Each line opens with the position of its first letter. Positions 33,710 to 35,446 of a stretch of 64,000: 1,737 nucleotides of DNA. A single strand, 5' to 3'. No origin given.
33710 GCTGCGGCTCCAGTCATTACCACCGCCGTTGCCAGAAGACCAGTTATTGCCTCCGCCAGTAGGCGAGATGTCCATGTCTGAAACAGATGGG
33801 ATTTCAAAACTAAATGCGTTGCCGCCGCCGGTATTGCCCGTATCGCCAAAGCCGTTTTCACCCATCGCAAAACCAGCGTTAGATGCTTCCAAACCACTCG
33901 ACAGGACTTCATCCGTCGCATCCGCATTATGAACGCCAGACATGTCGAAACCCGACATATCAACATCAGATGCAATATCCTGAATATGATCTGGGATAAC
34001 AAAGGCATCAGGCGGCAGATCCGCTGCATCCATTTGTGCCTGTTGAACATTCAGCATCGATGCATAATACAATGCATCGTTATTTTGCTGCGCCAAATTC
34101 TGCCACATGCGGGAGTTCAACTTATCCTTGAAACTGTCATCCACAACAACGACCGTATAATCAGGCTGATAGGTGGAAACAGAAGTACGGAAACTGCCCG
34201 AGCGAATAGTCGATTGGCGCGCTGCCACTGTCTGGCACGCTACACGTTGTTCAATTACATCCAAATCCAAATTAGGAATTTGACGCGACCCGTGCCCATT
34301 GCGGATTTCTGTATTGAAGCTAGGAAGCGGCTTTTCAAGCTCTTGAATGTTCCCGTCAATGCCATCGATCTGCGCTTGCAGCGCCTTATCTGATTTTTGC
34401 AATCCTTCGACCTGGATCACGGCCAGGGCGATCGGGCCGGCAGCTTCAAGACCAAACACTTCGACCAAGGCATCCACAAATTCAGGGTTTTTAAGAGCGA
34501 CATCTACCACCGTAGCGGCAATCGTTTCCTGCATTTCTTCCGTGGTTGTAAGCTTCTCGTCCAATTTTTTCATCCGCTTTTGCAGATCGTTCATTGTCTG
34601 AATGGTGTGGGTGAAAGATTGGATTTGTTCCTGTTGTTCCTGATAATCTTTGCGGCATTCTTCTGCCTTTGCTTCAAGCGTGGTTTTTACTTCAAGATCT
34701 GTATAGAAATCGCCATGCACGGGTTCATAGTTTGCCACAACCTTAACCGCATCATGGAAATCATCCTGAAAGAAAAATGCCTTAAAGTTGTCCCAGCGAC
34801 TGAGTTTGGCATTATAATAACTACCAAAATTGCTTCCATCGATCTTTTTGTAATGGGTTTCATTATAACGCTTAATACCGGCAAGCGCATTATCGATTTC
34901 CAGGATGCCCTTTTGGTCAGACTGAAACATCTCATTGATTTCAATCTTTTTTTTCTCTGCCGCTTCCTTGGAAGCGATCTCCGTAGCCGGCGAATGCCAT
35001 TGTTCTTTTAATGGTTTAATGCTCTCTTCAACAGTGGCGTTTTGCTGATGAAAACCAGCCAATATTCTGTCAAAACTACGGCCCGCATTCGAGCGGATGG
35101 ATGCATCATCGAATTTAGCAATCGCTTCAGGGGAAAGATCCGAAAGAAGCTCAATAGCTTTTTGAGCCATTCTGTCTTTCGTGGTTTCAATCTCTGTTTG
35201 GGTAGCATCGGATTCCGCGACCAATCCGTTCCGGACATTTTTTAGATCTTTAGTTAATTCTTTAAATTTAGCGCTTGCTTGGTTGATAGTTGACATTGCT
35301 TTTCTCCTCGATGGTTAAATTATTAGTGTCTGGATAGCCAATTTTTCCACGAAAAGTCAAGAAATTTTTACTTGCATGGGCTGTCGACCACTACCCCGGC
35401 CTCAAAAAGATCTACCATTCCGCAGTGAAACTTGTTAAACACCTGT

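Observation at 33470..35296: Coiled-coil protein with an (Asn-Asp)n / Gly-rich tail encoded by hexanucleotide and GGC repeats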

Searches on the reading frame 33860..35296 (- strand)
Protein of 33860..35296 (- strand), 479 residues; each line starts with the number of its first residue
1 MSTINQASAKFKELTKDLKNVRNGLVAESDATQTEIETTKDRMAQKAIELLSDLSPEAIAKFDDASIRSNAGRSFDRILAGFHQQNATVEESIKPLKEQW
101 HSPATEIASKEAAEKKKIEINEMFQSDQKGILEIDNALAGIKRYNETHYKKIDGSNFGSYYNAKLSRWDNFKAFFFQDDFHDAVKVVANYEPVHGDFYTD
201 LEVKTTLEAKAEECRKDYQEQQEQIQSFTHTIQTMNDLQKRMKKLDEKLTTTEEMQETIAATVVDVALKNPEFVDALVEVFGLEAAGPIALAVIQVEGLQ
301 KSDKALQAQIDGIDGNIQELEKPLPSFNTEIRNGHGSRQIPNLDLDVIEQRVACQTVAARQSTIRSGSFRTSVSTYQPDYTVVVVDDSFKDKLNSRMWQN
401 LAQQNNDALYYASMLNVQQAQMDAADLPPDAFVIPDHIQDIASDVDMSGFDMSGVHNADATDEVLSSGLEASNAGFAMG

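Call 17: search_protein_representatives(protein=window:33860-35296:-)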
Query: 479 residues. Proteins with E-value up to 0.001 (for the whole library): 27; up to 1e-10: 9; up to 1e-30: 4. The best 27 are listed.
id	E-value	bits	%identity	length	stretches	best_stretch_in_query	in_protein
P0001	0.0e+00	1048.6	100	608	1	1-479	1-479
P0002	1.1e-43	166.4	28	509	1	1-452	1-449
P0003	2.4e-37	145.5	30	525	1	3-423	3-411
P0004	1.4e-32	129.8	26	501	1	1-459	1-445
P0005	3.8e-18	82.2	29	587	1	3-441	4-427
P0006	2.1e-17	79.8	24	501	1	1-382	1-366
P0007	1.7e-14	70.3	30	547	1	163-469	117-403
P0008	1.3e-13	67.3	25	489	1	3-454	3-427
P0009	9.4e-11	57.9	25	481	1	2-378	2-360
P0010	1.0e-09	54.5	22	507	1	19-383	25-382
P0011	8.6e-09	51.4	23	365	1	11-305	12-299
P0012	7.8e-08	48.3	24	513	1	1-378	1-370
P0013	1.1e-06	44.4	24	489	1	228-456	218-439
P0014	1.2e-06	44.4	23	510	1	10-375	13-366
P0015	1.8e-06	43.8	21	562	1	3-346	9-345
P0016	1.9e-06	43.7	21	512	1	1-464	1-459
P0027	9.4e-04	34.8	22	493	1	10-348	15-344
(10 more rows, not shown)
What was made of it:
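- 33470..35296 (-): Complete CDS, 608 aa plus TAA stop (stop at 33470-33472). Collinear homologues from residue 1, best E = 1e-43 (call 17).
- On Unnamed family defined here (P0001-P0027): phmmer E = 1e-43 to 1e-3 for 26 relatives (call 17).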

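Call 25: find_homologous_proteins(query=A2, max_evalue=0.001)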
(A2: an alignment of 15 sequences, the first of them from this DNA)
Query A2 (15 sequences) (421 aa, profile of the alignment): 2 proteins with E <= 0.001 among 8000 candidates.
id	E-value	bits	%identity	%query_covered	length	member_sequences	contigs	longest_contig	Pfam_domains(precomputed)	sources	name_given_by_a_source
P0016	8.3e-134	465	20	91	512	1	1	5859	-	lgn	-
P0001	4.4e-126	439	100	100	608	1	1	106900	-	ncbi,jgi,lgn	-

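Call 28: find_related_loci(query=A3, collection=genome_contigs, flank=10000)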
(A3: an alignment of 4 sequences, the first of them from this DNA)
Query A3 (421 aa) in genome_contigs; peptide patterns used: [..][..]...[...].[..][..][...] (x = any residue, [..] = any of these).
52 stretches matched a pattern; 1 encode a relative of the query (tblastn E <= 1e-3); 1 distinct loci.
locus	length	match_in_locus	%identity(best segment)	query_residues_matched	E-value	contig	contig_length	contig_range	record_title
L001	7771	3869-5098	28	1-419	3e-52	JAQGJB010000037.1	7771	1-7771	MAG: Micavibrio sp. isolate RYN_474 scaffold_779836, whole genome shotgun sequence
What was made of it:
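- Tried and rejected: Genome contigs gave one locus, the Micavibrio MAG (call 28).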

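Call 30: find_related_loci(query=A3, collection=metagenome_contigs, flank=10000)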
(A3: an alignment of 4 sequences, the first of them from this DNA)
Query A3 (421 aa) in metagenome_contigs; peptide patterns used: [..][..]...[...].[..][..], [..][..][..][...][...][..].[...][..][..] (x = any residue, [..] = any of these).
599 stretches matched a pattern, but none encodes a relative of the query by tblastn (E <= 1e-3).

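Call 32: search_protein_families(library=pfam, proteins=[L001:152-592:+, L001:836-1507:+, L001:1504-2085:-, L001:2182-3648:-, L001:2143-3783:+, L001:5408-5737:+, L001:5414-6340:-, L001:6344-7198:-], max_evalue=0.001)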
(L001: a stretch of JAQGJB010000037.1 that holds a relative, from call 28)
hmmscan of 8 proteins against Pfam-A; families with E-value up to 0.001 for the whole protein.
L001:152-592:+ (146 aa): 0 families

L001:836-1507:+ (223 aa): 1 family
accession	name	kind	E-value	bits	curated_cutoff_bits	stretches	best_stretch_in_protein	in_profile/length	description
PF00583.31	Acetyltransf_1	-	1.5e-08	35.3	20.7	1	93-199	28-116/116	Acetyltransferase (GNAT) family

L001:1504-2085:- (193 aa): 0 families

L001:2182-3648:- (488 aa): 0 families

L001:2143-3783:+ (546 aa): 8 families
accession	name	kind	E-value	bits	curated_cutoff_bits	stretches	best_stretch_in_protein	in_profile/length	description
PF00005.33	ABC_tran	-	1.7e-64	216.9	25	2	310-462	2-137/137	ABC transporter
PF02463.25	SMC_N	-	1.9e-14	54.1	40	2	41-236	26-213/220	RecF/RecN/SMC N terminal domain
PF13304.12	AAA_21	-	2.6e-13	51.1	27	1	427-495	231-301/304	AAA domain, putative AbiEii toxin, Type IV TA system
PF08352.17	oligo_HPY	-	2.2e-10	41.2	27.1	1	241-273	1-33/65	Oligopeptide/dipeptide transporter, C-terminal region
PF13555.12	AAA_29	-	4.3e-06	26.8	27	0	30-53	13-36/61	P-loop containing region of AAA domain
PF13401.12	AAA_22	-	5.7e-06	27.1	27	0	323-490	9-121/130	AAA domain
PF13191.12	AAA_16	-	5.6e-05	24.1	32.6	0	322-378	27-64/167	AAA ATPase domain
PF01078.27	Mg_chelatase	-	0.0001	22.3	20.3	0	310-417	13-115/207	Magnesium chelatase, subunit ChlI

L001:5408-5737:+ (109 aa): 0 families

L001:5414-6340:- (308 aa): 1 family
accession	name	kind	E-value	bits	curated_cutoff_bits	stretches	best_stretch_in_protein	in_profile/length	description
PF01435.24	Peptidase_M48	-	5.7e-07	30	20.3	1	143-302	62-184/186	Peptidase family M48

L001:6344-7198:- (284 aa): 7 families
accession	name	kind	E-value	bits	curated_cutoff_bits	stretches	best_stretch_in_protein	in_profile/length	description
PF00561.26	Abhydrolase_1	-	8.6e-11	42.4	25.8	1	85-141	48-107/245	alpha/beta hydrolase fold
PF12697.13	Abhydrolase_6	-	4e-07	31.4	26.3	1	82-231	41-171/217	Alpha/beta hydrolase family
PF07819.20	PGAP1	-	1.7e-06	28.4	24.3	1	98-163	81-149/233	PGAP1-like alpha/beta domain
PF12146.15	Hydrolase_4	-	6.7e-06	26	27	1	90-156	60-125/239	Serine aminopeptidase, S33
PF02089.21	Palm_thioest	-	4.7e-05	23.7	26.8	1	45-145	1-115/254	Palmitoyl protein thioesterase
PF02450.21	LCAT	-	0.00044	20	21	1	88-142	104-163/392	Lecithin:cholesterol acyltransferase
PF06259.18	Abhydrolase_8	-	0.00088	19.4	20.5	0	87-154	89-156/178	Alpha/beta hydrolase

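Call 34: find_encoding_contigs(protein=P0016, flank=10000)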
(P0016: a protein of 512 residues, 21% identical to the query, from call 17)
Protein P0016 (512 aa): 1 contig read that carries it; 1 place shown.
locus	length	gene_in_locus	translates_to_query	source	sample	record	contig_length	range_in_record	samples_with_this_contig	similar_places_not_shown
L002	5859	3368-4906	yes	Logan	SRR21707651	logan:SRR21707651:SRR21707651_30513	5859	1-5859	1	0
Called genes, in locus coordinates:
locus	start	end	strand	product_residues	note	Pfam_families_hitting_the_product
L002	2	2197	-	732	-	?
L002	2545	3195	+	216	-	PF01555:N6_N4_Mtase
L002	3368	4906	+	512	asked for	-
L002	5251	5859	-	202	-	?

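Call 35: find_encoding_contigs(protein=P0003, flank=10000)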
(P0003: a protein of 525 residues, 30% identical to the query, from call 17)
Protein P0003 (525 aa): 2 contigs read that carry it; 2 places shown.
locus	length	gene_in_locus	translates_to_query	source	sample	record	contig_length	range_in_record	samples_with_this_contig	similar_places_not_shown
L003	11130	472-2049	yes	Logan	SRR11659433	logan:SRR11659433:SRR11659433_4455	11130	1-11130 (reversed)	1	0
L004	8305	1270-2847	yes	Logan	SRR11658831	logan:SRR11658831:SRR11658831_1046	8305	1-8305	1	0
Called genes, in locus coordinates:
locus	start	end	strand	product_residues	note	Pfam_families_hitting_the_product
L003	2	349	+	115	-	?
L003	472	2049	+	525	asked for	-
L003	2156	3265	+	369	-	-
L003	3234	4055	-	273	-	PF00561:Abhydrolase_1, PF02089:Palm_thioest (weak), PF12146:Hydrolase_4 (weak), PF12697:Abhydrolase_6 (weak), PF07819:PGAP1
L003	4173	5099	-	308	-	PF01435:Peptidase_M48 (weak)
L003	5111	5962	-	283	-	PF00561:Abhydrolase_1, PF02089:Palm_thioest (weak), PF12146:Hydrolase_4 (weak), PF12697:Abhydrolase_6, PF07819:PGAP1 (weak)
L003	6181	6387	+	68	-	PF01165:Ribosomal_S21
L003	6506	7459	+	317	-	PF18030:Rimk_N, PF02655:ATP-grasp_3, PF08443:RimK, PF02955:GSH-S_ATP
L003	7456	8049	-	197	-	-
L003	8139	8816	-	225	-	PF01467:CTP_transf_like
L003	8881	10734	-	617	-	PF01321:Creatinase_N, PF16189:Creatinase_N_2, PF00557:Peptidase_M24, PF16188:Peptidase_M24_C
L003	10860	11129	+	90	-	?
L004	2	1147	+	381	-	?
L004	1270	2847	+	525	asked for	-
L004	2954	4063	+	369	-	-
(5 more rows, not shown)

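Call 36: find_encoding_contigs(protein=P0004, flank=10000, max_places=3)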
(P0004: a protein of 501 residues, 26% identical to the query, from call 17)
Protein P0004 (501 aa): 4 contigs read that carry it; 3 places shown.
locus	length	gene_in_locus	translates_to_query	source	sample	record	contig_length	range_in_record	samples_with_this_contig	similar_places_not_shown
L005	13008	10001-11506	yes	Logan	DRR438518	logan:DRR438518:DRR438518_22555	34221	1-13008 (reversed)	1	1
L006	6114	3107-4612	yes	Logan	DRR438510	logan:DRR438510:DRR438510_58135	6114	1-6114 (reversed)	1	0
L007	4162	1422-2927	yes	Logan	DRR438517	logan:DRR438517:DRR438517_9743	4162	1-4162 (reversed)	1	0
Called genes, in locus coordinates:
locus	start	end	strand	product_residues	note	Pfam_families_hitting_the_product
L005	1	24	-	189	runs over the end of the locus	-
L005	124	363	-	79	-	-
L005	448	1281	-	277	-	PF19821:Phage_capsid_2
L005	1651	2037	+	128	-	PF07238:PilZ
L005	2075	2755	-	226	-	PF05396:Phage_T7_Capsid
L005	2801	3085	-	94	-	PF25181:Phage_Bbp19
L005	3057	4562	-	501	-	PF12236:Head-tail_con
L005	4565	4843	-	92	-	-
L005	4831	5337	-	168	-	-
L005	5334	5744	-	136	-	-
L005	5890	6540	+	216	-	PF00717:Peptidase_S24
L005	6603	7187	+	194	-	-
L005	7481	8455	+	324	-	PF00294:PfkB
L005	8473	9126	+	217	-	-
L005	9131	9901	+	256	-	PF01513:NAD_kinase, PF20143:NAD_kinase_C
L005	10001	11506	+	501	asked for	-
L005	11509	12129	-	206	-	PF00730:HhH-GPD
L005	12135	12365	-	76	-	PF02700:PurS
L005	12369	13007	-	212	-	?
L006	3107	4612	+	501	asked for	-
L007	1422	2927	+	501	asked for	-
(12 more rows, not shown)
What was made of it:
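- Tried and rejected: Prophage linkage: phage genes in L005 lie about 5 kb away, beyond housekeeping genes (call 36).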

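Call 37: find_encoding_contigs(protein=P0005, flank=10000, max_places=3)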
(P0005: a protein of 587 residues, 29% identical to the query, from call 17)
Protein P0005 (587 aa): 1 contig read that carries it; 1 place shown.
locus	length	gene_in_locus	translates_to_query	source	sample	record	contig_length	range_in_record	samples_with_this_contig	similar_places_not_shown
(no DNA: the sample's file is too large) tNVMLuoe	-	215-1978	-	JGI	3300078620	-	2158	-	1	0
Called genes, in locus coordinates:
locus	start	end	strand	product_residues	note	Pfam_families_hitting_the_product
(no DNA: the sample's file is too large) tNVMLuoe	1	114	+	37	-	?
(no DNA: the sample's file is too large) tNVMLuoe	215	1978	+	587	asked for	-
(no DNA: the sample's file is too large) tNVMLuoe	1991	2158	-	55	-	?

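Call 38: find_encoding_contigs(protein=P0006, flank=10000, max_places=3)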
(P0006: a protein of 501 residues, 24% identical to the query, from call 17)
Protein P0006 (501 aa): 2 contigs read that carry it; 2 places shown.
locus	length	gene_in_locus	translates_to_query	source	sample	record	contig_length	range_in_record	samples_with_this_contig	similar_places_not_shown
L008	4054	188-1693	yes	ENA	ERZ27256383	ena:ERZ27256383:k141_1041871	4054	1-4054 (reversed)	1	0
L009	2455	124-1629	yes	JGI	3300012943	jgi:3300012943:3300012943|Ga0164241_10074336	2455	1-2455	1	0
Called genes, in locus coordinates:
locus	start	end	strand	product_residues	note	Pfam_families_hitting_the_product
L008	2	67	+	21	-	?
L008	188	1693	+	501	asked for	-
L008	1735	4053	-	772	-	?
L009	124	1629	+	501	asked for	-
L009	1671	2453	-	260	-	?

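Call 46: find_encoding_contigs(protein=P0010, flank=10000, max_places=3)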
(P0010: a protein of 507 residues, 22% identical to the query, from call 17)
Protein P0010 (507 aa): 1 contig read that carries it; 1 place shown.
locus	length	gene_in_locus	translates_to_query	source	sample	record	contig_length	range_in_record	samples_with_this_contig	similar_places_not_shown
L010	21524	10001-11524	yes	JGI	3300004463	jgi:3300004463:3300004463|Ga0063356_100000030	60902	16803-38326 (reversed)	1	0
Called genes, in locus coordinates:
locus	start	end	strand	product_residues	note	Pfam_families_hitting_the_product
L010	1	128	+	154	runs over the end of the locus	PF01042:Ribonuc_L-PSP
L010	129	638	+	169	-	PF06052:3-HAO, PF07883:Cupin_2 (weak)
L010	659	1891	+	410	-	PF04909:Amidohydro_2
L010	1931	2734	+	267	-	PF04199:Cyclase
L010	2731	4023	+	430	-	PF00266:Aminotran_5, PF22580:KYNU_C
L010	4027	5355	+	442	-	PF01266:DAO (faint), PF01494:FAD_binding_3, PF13450:NAD_binding_8 (weak), PF01494:FAD_binding_3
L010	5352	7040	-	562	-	-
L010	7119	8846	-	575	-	-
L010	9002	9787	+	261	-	PF00106:adh_short, PF08659:KR, PF23441:SDR (weak), PF13561:adh_short_C2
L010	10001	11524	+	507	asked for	-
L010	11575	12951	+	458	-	-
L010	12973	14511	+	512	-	-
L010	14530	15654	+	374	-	-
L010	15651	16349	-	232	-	PF00027:cNMP_binding, PF13545:HTH_Crp_2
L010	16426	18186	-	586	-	PF00672:HAMP, PF00211:Guanylate_cyc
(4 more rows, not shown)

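Call 47: find_encoding_contigs(protein=P0009, flank=10000, max_places=3)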
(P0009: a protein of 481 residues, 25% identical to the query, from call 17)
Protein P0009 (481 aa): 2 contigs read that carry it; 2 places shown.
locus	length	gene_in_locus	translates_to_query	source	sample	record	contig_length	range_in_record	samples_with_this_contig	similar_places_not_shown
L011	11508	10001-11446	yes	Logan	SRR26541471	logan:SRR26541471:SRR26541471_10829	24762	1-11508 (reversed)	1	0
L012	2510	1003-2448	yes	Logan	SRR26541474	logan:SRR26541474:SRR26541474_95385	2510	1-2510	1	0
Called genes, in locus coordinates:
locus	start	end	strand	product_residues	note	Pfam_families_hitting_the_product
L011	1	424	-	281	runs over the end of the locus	-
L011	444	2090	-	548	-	PF17767:NAPRTase_N, PF02749:QRPTase_N (weak), PF17956:NAPRTase_C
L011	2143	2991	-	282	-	-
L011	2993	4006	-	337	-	PF13793:Pribosyltran_N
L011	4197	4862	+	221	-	PF00072:Response_reg, PF00486:Trans_reg_C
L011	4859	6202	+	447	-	PF26769:HAMP_PhoQ (weak), PF00512:HisKA, PF02518:HATPase_c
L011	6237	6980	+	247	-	PF00535:Glycos_transf_2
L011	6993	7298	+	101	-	PF07578:LAB_N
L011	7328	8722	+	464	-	PF13231:PMT_2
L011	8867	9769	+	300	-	PF18030:Rimk_N, PF14397:ATPgrasp_ST (faint), PF02655:ATP-grasp_3, PF08443:RimK, PF02955:GSH-S_ATP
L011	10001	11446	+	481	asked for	-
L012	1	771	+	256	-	?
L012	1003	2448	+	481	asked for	-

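Call 57: list_cluster_members(proteins=[P0002, P0003, P0004, P0005, P0006, P0007, P0008, P0009, P0010, P0012])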
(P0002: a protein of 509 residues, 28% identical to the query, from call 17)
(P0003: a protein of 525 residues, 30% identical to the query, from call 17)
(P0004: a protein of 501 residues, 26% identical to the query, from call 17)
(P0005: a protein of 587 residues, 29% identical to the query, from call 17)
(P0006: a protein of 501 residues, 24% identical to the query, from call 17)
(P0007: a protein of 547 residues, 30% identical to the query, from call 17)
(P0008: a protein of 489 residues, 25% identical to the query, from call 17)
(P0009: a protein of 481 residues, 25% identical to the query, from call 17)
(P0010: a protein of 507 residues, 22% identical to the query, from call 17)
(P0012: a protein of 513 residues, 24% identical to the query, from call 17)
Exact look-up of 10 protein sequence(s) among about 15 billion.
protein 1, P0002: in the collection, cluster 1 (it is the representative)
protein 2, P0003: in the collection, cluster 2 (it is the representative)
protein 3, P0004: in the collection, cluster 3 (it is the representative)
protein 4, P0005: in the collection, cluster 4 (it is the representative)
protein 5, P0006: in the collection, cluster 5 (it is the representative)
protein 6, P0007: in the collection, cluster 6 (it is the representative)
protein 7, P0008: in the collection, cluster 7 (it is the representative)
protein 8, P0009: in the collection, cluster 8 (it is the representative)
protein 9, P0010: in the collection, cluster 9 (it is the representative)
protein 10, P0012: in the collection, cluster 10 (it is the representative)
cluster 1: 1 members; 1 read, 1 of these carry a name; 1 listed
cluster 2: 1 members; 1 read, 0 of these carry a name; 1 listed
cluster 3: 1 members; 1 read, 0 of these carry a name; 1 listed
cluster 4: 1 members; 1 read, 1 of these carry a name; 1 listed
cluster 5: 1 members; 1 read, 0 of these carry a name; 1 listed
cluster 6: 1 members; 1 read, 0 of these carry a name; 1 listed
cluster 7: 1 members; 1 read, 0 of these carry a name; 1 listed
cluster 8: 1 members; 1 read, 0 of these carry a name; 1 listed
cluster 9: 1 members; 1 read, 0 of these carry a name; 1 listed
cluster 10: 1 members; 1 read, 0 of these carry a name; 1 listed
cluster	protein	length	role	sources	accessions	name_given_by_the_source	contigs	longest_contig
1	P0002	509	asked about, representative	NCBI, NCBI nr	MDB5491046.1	MAG: hypothetical protein JWO78_895 [Micavibrio sp.] | hypothetical protein [Micavibrio sp.]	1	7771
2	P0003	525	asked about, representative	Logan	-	-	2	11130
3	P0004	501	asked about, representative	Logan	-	-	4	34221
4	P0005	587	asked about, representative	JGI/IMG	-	hypothetical protein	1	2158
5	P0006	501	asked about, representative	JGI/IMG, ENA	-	-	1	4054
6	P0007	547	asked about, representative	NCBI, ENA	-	-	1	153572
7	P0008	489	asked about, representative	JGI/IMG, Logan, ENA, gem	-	-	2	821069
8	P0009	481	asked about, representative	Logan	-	-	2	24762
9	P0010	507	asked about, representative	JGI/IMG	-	-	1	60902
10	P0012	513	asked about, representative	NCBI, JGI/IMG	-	-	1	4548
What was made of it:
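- The closest named relative is from a Micavibrio MAG (calls 28, 57).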

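Call 58: find_encoding_contigs(protein=P0008, flank=10000, max_places=2)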
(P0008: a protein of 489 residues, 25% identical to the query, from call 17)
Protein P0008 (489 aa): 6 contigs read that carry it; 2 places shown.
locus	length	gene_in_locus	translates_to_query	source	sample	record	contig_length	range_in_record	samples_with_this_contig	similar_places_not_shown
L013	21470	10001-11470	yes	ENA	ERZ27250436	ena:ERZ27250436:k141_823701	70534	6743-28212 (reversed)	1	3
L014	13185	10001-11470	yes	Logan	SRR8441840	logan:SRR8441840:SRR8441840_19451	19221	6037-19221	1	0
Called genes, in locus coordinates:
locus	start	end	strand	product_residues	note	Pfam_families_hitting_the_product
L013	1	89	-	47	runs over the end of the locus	-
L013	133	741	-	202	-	PF00551:Formyl_trans_N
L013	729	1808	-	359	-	PF00586:AIRS, PF02769:AIRS_C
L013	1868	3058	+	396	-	PF09839:DUF2066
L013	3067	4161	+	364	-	PF01594:AI-2E_transport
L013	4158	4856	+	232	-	-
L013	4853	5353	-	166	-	PF00300:His_Phos_1 (weak)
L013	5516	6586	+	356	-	PF00480:ROK, PF01869:BcrAD_BadFG (faint), PF02685:Glucokinase (faint)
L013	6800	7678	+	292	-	PF00702:Hydrolase, PF12710:HAD (weak), PF13419:HAD_2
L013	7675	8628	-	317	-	PF01263:Aldose_epim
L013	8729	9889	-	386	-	PF01612:DNA_pol_A_exo1, PF00570:HRDC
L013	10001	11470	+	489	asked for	-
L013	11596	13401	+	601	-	PF01336:tRNA_anti-codon, PF00152:tRNA-synt_2, PF02938:GAD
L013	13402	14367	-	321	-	PF16289:PIN_12, PF18476:PIN_8 (weak)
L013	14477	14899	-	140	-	PF02566:OsmC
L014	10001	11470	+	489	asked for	-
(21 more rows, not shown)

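Call 59: find_encoding_contigs(protein=P0007, flank=10000, max_places=2)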
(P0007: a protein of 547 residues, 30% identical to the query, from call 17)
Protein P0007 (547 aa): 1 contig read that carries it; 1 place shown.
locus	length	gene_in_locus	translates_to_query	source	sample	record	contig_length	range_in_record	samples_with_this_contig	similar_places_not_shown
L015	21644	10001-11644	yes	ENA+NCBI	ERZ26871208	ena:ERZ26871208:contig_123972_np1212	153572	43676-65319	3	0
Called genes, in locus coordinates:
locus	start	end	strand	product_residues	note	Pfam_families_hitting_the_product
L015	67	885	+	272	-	PF02441:Flavoprotein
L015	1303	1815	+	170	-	PF00692:dUTPase, PF22769:DCD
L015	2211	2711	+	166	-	-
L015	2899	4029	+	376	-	PF00154:RecA_N, PF06745:ATPase, PF08423:Rad51, PF27531:MT3502_N, PF01637:ATPase_2 (weak), PF21096:RecA_C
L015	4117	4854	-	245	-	PF18753:Nmad2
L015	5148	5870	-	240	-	PF01668:SmpB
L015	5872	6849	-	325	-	PF00701:DHDPS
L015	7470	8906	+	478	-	PF01464:SLT, PF27553:SLT_superhelical (weak)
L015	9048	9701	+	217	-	PF00072:Response_reg, PF00196:GerE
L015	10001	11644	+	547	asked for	-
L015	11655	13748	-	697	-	-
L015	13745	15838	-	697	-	PF13709:DUF4159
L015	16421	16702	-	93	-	-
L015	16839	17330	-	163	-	PF01882:DUF58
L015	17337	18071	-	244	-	PF07726:AAA_3, PF17863:AAA_lid_2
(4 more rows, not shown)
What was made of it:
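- On Eukaryote-like effector: The one relative with a named source is a bacterial MAG (calls 28, 57), and every fetched locus carries bacterial housekeeping genes (calls 32, 34-38, 46, 47, 58, 59).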
